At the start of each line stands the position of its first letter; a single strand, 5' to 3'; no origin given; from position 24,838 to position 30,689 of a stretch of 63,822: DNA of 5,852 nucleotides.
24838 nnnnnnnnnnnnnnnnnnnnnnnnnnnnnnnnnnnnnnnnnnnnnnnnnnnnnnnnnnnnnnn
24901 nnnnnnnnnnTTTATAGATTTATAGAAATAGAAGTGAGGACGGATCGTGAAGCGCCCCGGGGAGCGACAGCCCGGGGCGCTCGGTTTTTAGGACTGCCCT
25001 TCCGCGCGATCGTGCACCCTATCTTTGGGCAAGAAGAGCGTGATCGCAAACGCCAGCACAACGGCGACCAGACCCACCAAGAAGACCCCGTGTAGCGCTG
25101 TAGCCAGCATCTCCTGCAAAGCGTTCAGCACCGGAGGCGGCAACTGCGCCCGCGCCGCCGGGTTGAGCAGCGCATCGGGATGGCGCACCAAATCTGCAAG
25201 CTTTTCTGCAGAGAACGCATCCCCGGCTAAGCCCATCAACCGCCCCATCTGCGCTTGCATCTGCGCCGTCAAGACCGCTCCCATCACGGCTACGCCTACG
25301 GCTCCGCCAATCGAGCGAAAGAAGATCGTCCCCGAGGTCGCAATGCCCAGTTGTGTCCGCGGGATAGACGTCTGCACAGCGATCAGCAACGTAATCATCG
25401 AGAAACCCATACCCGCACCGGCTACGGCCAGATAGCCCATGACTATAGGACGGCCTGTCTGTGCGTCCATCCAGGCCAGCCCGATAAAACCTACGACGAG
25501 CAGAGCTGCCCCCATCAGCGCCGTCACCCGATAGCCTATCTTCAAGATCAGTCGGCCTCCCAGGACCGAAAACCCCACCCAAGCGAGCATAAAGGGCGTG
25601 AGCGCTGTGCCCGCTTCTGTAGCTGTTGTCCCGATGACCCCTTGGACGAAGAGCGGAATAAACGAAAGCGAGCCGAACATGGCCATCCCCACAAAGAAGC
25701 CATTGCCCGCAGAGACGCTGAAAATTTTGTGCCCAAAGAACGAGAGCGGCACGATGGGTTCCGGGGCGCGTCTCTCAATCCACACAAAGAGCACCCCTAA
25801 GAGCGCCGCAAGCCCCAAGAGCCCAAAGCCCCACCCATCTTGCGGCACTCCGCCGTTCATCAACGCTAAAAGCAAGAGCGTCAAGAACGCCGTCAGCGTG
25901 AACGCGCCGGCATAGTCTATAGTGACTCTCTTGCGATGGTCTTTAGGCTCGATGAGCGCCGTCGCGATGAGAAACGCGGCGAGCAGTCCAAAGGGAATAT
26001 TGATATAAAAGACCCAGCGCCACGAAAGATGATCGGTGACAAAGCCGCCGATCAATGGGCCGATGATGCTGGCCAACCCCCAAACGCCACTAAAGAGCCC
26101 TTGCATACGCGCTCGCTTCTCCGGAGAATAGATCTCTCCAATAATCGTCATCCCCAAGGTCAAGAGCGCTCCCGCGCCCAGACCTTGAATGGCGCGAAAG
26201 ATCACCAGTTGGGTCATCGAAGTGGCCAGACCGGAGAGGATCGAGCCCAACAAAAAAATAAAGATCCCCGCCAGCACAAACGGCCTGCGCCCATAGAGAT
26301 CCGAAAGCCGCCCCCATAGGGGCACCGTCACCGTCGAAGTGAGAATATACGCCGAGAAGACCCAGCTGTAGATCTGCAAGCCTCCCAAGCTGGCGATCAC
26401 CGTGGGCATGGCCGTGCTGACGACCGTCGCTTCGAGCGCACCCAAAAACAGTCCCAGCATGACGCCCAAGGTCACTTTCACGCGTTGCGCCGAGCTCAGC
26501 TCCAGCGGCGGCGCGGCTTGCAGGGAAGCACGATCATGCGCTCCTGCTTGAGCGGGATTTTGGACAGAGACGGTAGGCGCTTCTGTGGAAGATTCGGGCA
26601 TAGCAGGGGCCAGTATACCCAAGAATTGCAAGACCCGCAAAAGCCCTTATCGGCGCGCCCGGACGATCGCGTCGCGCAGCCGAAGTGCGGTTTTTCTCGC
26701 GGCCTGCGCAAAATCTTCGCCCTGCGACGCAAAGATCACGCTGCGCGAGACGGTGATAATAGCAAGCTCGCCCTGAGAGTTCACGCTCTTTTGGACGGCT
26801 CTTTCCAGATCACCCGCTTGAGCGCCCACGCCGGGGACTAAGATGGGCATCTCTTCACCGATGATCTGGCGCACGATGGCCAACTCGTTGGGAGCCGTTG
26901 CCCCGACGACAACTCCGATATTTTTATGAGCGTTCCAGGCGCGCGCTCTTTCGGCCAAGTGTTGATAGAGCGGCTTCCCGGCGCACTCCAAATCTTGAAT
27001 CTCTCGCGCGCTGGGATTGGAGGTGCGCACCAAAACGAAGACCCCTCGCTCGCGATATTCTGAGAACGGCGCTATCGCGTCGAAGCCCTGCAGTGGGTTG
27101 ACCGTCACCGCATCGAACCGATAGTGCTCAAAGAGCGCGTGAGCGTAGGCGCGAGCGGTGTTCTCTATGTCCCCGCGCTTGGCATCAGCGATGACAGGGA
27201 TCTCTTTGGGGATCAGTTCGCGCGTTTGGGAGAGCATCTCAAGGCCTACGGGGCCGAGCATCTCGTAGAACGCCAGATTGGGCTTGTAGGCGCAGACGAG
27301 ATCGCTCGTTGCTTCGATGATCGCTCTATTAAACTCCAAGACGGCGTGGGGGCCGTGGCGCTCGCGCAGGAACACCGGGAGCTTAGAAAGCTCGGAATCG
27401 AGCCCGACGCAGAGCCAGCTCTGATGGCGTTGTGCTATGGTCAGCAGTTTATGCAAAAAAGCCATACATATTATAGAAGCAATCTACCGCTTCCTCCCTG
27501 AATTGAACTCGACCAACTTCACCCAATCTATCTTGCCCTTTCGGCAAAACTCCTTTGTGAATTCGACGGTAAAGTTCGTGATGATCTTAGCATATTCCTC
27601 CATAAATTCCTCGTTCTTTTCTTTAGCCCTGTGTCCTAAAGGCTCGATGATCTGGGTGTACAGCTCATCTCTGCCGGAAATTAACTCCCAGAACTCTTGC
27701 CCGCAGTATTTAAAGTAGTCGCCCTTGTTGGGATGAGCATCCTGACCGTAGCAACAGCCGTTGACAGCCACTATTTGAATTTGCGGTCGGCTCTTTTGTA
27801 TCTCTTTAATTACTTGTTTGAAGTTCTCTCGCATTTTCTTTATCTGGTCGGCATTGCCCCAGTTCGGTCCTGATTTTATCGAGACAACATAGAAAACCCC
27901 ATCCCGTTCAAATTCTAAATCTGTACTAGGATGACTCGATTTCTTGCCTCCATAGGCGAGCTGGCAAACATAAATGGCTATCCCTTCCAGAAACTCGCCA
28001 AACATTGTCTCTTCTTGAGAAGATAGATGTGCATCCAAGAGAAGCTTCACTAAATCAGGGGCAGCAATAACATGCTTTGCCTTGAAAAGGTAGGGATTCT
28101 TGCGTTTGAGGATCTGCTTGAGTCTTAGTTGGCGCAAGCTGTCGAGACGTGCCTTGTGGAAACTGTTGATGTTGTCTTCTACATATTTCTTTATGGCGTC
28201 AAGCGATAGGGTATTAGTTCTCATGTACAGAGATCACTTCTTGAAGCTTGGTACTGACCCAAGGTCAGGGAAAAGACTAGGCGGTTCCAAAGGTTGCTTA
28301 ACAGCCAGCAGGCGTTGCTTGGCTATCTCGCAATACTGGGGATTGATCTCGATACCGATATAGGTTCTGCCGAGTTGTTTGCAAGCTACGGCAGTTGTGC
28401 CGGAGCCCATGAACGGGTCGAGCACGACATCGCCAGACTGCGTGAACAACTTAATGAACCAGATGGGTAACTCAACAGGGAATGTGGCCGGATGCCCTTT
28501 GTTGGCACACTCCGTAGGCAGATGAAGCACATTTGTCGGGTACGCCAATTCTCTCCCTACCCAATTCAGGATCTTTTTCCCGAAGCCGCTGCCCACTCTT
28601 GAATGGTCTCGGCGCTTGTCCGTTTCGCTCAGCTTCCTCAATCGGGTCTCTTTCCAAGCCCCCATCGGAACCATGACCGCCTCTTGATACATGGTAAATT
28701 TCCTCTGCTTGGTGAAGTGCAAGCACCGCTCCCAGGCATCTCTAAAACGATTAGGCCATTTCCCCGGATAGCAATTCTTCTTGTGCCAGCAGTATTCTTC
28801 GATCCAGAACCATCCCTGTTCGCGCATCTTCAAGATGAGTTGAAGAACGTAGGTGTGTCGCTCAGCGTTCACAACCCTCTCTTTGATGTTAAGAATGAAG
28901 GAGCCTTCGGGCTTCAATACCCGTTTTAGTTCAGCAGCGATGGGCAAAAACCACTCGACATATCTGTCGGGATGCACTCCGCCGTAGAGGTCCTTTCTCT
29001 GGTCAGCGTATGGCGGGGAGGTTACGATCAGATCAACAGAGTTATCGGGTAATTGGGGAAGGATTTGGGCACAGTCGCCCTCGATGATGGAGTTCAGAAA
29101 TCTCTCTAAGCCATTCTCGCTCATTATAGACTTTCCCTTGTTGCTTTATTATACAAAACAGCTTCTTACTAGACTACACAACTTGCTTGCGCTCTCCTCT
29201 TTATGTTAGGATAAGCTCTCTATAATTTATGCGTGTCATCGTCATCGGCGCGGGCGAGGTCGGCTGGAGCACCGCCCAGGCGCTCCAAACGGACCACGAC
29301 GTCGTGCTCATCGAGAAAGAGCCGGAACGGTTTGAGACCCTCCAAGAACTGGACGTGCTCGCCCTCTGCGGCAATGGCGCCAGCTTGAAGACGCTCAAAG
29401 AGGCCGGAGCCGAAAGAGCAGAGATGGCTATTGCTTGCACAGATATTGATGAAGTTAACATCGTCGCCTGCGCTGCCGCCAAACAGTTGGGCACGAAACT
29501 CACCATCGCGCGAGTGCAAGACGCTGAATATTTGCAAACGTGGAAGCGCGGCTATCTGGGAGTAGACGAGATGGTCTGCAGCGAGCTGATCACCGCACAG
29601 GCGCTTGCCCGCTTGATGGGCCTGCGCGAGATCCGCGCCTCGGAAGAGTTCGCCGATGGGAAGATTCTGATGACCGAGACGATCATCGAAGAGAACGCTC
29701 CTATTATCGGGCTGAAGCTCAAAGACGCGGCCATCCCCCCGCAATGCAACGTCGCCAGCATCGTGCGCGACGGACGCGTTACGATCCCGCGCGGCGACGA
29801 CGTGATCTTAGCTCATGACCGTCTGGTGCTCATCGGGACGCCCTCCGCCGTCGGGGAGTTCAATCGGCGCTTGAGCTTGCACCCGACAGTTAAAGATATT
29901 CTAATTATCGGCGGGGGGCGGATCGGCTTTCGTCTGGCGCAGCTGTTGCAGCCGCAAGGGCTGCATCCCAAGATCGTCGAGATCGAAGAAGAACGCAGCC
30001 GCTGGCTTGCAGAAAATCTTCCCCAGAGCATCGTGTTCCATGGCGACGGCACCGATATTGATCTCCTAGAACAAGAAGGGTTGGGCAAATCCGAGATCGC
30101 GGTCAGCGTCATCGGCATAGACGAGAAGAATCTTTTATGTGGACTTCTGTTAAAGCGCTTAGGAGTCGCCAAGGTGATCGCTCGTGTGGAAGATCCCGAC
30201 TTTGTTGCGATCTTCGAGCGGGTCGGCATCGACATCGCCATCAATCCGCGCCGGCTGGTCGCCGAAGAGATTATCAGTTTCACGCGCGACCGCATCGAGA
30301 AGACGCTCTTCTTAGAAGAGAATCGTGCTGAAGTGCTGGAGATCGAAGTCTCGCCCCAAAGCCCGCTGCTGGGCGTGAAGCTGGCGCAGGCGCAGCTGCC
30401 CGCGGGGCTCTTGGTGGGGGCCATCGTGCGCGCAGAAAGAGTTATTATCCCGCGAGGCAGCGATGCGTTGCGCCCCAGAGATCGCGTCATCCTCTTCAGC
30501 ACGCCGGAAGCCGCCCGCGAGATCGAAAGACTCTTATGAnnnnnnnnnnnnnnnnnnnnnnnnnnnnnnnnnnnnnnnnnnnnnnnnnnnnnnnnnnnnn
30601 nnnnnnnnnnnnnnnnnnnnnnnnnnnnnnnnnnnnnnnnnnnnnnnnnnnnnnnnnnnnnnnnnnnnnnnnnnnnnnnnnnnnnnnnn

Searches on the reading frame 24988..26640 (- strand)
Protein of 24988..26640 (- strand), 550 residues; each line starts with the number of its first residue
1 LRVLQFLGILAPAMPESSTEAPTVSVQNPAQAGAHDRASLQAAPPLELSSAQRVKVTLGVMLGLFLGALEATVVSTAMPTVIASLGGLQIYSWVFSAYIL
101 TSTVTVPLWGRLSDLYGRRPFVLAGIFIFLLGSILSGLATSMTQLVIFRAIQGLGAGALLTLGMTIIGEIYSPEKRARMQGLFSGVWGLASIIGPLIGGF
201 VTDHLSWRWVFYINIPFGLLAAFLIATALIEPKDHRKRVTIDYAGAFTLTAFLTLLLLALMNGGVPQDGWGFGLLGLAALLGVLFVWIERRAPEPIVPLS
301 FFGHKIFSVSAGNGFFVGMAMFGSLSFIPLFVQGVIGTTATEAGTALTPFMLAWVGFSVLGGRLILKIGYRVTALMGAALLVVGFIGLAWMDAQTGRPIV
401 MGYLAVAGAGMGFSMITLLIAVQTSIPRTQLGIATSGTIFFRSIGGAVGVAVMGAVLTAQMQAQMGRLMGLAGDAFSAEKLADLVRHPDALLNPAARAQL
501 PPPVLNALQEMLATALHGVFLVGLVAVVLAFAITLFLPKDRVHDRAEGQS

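Call 28: search_protein_families(library=pfam, proteins=[window:24988-26640:-], max_evalue=0.00001)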
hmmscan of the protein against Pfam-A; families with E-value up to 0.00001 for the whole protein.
window:24988-26640:- (550 aa): 3 families
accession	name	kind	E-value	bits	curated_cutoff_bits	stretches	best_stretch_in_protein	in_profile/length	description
PF07690.21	MFS_1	-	1.5e-55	189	33.4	1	60-449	1-346/347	Major Facilitator Superfamily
PF00083.30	Sugar_tr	-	3.6e-13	49.7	22.3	1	91-225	48-188/452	Sugar (and other) transporter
PF06609.19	TRI12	-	1.7e-11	43.7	23.2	1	75-467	64-475/599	Fungal trichothecene efflux pump (TRI12)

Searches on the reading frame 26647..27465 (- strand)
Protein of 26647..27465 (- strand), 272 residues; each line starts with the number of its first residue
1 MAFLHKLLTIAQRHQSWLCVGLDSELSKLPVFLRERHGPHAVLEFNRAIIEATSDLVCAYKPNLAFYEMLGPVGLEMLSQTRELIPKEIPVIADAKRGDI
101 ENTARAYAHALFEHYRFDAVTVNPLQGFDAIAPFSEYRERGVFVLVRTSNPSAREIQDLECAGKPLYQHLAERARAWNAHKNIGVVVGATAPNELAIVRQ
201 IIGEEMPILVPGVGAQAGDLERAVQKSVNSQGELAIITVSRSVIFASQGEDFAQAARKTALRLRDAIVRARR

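Call 69: search_protein_families(library=pfam, proteins=[window:26647-27465:-], max_evalue=0.00001)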
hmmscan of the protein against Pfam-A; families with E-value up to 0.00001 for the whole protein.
window:26647-27465:- (272 aa): 1 family
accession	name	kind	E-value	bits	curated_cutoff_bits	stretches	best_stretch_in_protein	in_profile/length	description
PF00215.30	OMPdecase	-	1.5e-29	104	27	1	18-250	3-215/221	Orotidine 5'-phosphate decarboxylase / HUMPS family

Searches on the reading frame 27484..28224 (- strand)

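Call 69: search_protein_families(library=pfam, proteins=[window:27484-28224:-], max_evalue=0.00001)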
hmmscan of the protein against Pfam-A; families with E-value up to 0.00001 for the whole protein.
window:27484-28224:- (246 aa): 1 family
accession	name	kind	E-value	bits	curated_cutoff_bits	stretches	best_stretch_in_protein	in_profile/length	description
PF14511.12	RE_EcoO109I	-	2.9e-86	288.7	22.5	1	10-204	2-198/198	Type II restriction endonuclease EcoO109I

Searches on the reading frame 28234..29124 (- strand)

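Call 69: search_protein_families(library=pfam, proteins=[window:28234-29124:-], max_evalue=0.00001)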
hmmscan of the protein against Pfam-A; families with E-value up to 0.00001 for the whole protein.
window:28234-29124:- (296 aa): 2 families
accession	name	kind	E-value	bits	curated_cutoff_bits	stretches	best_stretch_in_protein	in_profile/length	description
PF01555.25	N6_N4_Mtase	-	3.7e-49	168.1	26.7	1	30-270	1-221/221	DNA methylase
PF08241.18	Methyltransf_11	-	6.7e-07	30.3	21.2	0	239-272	5-38/95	Methyltransferase domain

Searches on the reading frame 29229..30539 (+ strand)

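Call 69: search_protein_families(library=pfam, proteins=[window:29229-30539:+], max_evalue=0.00001)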
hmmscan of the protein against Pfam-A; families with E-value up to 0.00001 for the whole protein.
window:29229-30539:+ (436 aa): 6 families
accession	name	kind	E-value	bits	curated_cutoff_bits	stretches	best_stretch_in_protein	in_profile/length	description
PF02254.24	TrkA_N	-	2.7e-53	179.6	23.8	2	3-117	1-115/116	TrkA-N domain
PF02080.26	TrkA_C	-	9.1e-31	106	27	2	150-215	3-70/71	TrkA-C domain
PF13241.12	NAD_binding_7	-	1.5e-09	38.8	22.1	0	2-94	9-92/104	Putative NAD(P)-binding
PF01494.25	FAD_binding_3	-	1.2e-06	28.5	22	0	223-258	3-38/349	FAD binding domain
PF07992.20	Pyr_redox_2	-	3.9e-06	26.9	26.1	0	1-33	1-34/291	Pyridine nucleotide-disulphide oxidoreductase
PF01266.30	DAO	-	5.5e-06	26.6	27.9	0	2-32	1-32/353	FAD dependent oxidoreductase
